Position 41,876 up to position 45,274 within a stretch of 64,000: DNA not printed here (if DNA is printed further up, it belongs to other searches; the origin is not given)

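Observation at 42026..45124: Single-gene SIR2-domain protein (1032 aa): candidate NAD-depleting anti-phage defence system of unrecognised C-terminal architecture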

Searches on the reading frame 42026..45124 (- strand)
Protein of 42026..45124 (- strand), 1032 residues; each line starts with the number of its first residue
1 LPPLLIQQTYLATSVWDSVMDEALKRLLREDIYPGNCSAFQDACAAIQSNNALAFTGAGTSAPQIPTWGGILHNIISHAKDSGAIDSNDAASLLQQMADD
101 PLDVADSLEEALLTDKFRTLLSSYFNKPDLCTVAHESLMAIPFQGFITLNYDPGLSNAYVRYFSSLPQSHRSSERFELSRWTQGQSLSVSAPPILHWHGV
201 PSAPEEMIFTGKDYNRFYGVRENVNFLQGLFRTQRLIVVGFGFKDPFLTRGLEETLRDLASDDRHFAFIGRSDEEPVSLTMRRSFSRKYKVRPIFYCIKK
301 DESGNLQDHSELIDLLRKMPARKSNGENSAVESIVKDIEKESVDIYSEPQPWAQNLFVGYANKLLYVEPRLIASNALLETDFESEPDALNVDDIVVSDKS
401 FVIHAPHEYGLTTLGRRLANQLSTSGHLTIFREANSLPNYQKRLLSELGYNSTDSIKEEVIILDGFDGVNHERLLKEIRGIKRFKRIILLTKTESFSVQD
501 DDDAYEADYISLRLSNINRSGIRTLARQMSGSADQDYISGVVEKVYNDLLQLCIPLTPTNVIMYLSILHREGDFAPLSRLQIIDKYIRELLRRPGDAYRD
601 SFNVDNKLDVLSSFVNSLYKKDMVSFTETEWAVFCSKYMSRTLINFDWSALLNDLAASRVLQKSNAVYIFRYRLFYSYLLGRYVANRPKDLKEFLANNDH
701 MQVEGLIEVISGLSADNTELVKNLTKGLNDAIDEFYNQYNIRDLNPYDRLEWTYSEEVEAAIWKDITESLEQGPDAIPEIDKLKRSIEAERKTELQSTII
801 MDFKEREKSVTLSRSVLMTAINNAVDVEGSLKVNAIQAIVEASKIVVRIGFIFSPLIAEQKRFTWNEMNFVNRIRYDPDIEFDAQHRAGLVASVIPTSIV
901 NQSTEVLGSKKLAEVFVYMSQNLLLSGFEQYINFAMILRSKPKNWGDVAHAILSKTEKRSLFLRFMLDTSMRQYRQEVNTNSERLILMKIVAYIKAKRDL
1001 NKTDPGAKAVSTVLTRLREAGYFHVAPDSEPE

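Call 6: search_protein_families(library=pfam, proteins=[window:42026-45124:-], max_evalue=1)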
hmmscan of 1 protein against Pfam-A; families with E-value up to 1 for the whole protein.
window:42026-45124:- (1032 aa): 2 families
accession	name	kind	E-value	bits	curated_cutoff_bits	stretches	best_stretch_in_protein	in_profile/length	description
PF13289.12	SIR2_2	-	3.5e-16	60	24.5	1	146-294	3-141/141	SIR2-like domain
PF24406.1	nSTAND_NTPase4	-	0.00011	22.7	27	1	627-680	4-58/58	Novel STAND NTPase 4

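Call 7: search_protein_families(library=padloc, proteins=[window:42026-45124:-], max_evalue=1)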
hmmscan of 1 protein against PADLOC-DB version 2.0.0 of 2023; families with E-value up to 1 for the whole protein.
window:42026-45124:- (1032 aa): 3 families
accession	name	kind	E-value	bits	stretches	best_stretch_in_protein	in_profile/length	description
PDLC00407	ThsA1|ThsA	-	8.6e-12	42.4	1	42-275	12-229/478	STALD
PDLC00409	ThsA1|ThsA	-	1.7e-11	41.9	1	43-271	14-226/242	STALD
PDLC03856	LmuA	-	1.8e-11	41.9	1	46-326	11-276/433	-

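Call 8: search_protein_families(library=ncbifam, proteins=[window:42026-45124:-], max_evalue=1)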
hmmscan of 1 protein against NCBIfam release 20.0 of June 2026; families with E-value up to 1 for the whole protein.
window:42026-45124:- (1032 aa): 1 family
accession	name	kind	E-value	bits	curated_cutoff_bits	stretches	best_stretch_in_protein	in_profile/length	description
NF053861.1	DS8_antiphage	equivalog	6.9e-11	40.6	790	2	602-690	602-690/994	anti-phage protein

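Call 9: find_homologous_proteins(query=window:42026-45067:-)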
Query window:42026-45067:- (1013 aa): 29 proteins with E <= 0.001 among 8000 candidates.
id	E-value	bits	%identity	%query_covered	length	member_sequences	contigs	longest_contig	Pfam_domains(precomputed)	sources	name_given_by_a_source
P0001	0.0e+0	2276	100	100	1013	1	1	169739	PF13289.13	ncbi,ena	-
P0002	0.0e+0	1023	46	98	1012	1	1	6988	PF13289.13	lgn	-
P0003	1.3e-294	998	46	98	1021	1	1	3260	PF13289.13,PF24406.2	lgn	-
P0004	3.9e-294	996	46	99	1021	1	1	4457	PF13289.13,PF24406.2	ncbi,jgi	jgi:hypothetical protein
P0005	6.3e-292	989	46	98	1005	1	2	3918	PF13289.13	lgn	-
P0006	9.1e-282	955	45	98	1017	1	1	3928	PF13289.13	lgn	-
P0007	2.7e-258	878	41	99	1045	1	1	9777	PF13289.13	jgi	jgi:hypothetical protein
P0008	7.0e-250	850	40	99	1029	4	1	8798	PF13289.13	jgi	jgi:hypothetical protein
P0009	4.5e-241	821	40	96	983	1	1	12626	PF13289.13,PF24406.2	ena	-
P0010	5.3e-240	817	40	98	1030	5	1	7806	PF13289.13,PF24406.2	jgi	jgi:hypothetical protein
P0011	1.9e-234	799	42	92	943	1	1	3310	PF13289.13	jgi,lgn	jgi:hypothetical protein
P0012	1.1e-230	786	38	99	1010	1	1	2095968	PF13289.13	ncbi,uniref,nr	ncbi:SIR2 family protein [Pontixanthobacter sp. CEM42]|uniref:SIR2 family protein n=1 Tax=Pontixanth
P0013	2.0e-219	749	37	99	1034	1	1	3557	PF13289.13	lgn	-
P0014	3.1e-219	748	36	99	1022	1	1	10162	PF13289.13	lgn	-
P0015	3.2e-208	712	37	99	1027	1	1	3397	PF13289.13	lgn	-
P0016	9.8e-201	687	36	98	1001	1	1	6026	PF13289.13,PF24406.2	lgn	-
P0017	2.9e-200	686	36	98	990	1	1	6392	PF13289.13,PF24406.2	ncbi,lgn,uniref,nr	ncbi:SIR2-like domain-containing protein [Monaibacterium marinum]|uniref:SIR2-like domain-containing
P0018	3.3e-200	686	35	98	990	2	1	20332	PF13289.13,PF24406.2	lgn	-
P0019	6.0e-198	678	46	70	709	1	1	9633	PF13289.13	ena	-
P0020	1.7e-194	667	35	99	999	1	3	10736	PF13289.13,PF24406.2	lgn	-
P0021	1.1e-192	661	34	98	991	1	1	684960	PF13289.13,PF24406.2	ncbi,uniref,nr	ncbi:SIR2 family protein [Salipiger mangrovisoli]|uniref:SIR2 family protein n=1 Tax=Salipiger mangr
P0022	1.1e-191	657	35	98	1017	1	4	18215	PF13289.13,PF24406.2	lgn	-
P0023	2.1e-189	650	35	99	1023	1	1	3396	PF13289.13,PF24406.2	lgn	-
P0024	6.9e-170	585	35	87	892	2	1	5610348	PF13289.13,PF24406.2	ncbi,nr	ncbi:hypothetical protein B2G69_25330 [Methylorubrum zatmanii]|nr:hypothetical protein B2G69_25330 [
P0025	1.8e-163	564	44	60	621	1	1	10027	PF13289.13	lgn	-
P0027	5.4e-123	430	34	65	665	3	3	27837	PF13289.13,PF24406.2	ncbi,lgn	-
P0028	4.4e-112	394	35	66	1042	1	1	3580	PF00149.34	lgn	-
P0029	6.5e-110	387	33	66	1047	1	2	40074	PF00149.34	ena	-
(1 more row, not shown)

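Call 10: search_solved_structures(query=window:42026-45067:-, max_evalue=1, show_alignments=2)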
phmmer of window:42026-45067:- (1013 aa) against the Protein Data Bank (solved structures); distinct sequences matched with E-value up to 1: 9.
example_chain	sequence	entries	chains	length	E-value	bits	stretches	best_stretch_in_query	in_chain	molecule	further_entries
8wc0_A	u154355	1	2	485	0.0061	17.6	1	99-253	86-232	NAD(+) hydrolase ThsA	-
4hou_A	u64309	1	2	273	0.13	13.2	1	666-737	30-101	Interferon-induced protein with tetratricopeptide repeats 1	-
6c6k_A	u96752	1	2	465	0.31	12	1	666-737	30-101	Interferon-induced protein with tetratricopeptide repeats 1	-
5udl_A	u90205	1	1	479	0.32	12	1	666-737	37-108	Interferon-induced protein with tetratricopeptide repeats 1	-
5w5h_A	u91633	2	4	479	0.32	12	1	666-737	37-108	Interferon-induced protein with tetratricopeptide repeats 1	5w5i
5udi_A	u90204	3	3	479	0.32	12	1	666-737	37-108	Interferon-induced protein with tetratricopeptide repeats 1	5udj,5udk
2lwd_A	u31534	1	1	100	0.44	11.5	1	874-938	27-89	Probable ATP-dependent RNA helicase DDX58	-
4zia_A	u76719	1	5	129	0.51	11.3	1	609-676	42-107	Signal transducer and activator of transcription 3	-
2lwe_A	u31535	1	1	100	0.7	10.8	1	874-937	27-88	Probable ATP-dependent RNA helicase DDX58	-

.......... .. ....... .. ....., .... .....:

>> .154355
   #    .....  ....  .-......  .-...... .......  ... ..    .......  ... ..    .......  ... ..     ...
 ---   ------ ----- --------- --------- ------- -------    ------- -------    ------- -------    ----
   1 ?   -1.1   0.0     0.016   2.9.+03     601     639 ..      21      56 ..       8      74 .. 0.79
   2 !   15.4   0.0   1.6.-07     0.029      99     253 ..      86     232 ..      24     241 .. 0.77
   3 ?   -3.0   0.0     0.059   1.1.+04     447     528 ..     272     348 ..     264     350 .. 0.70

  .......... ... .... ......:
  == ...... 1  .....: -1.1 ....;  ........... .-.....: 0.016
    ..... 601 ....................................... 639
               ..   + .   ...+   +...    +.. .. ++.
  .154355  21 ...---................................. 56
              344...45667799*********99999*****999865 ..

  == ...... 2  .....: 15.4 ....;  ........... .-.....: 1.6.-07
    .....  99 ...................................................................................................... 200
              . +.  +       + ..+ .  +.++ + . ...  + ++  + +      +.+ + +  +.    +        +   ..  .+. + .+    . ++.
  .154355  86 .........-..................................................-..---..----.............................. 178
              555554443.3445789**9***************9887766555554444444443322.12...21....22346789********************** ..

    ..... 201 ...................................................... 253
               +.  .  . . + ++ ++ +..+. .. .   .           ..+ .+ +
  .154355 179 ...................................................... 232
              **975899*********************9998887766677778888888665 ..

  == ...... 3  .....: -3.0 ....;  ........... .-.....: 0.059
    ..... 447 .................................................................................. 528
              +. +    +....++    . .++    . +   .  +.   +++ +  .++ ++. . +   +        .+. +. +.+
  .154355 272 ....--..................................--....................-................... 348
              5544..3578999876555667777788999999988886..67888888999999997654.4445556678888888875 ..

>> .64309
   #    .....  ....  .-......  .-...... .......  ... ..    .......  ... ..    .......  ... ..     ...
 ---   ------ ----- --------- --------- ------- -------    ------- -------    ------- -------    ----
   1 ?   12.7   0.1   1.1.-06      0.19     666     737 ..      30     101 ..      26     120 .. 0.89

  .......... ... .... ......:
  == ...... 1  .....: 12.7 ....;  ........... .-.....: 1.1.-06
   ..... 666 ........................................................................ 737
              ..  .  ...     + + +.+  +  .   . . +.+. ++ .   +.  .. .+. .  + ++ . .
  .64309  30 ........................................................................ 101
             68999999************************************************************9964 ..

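Call 11: find_encoding_contigs(protein=P0001, flank=10000, max_places=4)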
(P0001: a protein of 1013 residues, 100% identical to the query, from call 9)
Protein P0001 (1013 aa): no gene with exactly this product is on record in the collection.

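Call 17: search_protein_families(library=pfam, alignment_id=A1, max_evalue=0.1)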
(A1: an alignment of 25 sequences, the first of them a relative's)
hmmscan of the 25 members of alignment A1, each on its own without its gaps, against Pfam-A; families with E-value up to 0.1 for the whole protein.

A. member 1, P0001 (1013 aa): 2 families
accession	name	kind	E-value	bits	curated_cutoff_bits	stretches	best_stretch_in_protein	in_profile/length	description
PF13289.12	SIR2_2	-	3.5e-16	60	24.5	1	127-275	3-141/141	SIR2-like domain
PF24406.1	nSTAND_NTPase4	-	0.00011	22.7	27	1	608-661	4-58/58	Novel STAND NTPase 4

B. families by the number of members that match (of 25 scanned): 8 families
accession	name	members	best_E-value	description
PF24406.1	nSTAND_NTPase4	24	2.8e-09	Novel STAND NTPase 4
PF13289.12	SIR2_2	23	1.3e-22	SIR2-like domain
PF00149.33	Metallophos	2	3.9e-15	Calcineurin-like phosphoesterase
PF12850.12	Metallophos_2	1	1.3e-05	Calcineurin-like phosphoesterase superfamily domain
PF17944.6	Arg_decarbox_C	1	0.037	Arginine decarboxylase C-terminal helical extension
PF13401.12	AAA_22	1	0.075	AAA domain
PF15461.11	BCD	1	0.091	Beta-carotene 15,15'-dioxygenase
PF13604.12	AAA_30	1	0.096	AAA domain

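Call 20: search_protein_families(library=ncbifam, proteins=[P0028, P0029, P0012, P0021, P0004], max_evalue=0.01)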
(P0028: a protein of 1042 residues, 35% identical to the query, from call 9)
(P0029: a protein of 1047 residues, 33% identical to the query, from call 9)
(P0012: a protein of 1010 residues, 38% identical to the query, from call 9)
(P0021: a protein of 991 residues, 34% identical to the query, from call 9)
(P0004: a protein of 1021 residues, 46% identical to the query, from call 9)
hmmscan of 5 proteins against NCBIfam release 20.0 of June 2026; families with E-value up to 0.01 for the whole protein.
P0028 (1042 aa): 4 families
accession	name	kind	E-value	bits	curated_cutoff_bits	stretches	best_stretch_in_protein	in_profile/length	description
NF053861.1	DS8_antiphage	equivalog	7.1e-47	159.7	790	2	10-271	1-258/994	anti-phage protein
NF053862.1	DS9_1_antiphage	equivalog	1.7e-14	53.5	420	1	6-249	194-449/486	anti-phage phosphoesterase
NF033458.1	lipid_A_LpxG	equivalog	4e-06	26.4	350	1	7-112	46-138/321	UDP-2,3-diacylglucosamine diphosphatase LpxG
NF008359.0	PRK11148.1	equivalog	0.0092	15.5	225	0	4-104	13-108/275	3',5'-cyclic-AMP phosphodiesterase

P0029 (1047 aa): 5 families
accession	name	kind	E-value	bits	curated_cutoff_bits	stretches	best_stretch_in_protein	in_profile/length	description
NF053861.1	DS8_antiphage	equivalog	3.8e-44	150.7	790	2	9-274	1-263/994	anti-phage protein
NF053862.1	DS9_1_antiphage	equivalog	1.9e-16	60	420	1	7-245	196-447/486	anti-phage phosphoesterase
TIGR00619.1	sbcd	subfamily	2.4e-05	24.3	77.65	1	8-92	4-87/252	exonuclease subunit SbcD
TIGR04123.1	P_estr_lig_assc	hypoth_equivalog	0.00015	21.3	150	1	4-107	20-125/207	ligase-associated DNA damage response endonuclease PdeM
NF003743.0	PRK05340.1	equivalog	0.0061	15.7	134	0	218-260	176-219/242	UDP-2,3-diacylglucosamine diphosphatase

P0012 (1010 aa): 1 family
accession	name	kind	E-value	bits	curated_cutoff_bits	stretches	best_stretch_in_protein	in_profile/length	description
NF053861.1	DS8_antiphage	equivalog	9.2e-09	33.6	790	1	579-663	603-687/994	anti-phage protein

P0021 (991 aa): 2 families
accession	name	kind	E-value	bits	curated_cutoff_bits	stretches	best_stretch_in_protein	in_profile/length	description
NF053861.1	DS8_antiphage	equivalog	3e-11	41.8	790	1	567-950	605-986/994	anti-phage protein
NF041818.1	Dsr1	equivalog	0.0041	14.9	1400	1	17-109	12-103/1263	anti-phage defense-associated sirtuin Dsr1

P0004 (1021 aa): 1 family
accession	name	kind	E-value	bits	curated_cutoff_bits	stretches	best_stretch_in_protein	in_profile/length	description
NF053861.1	DS8_antiphage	equivalog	7e-10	37.3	790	1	598-687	603-692/994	anti-phage protein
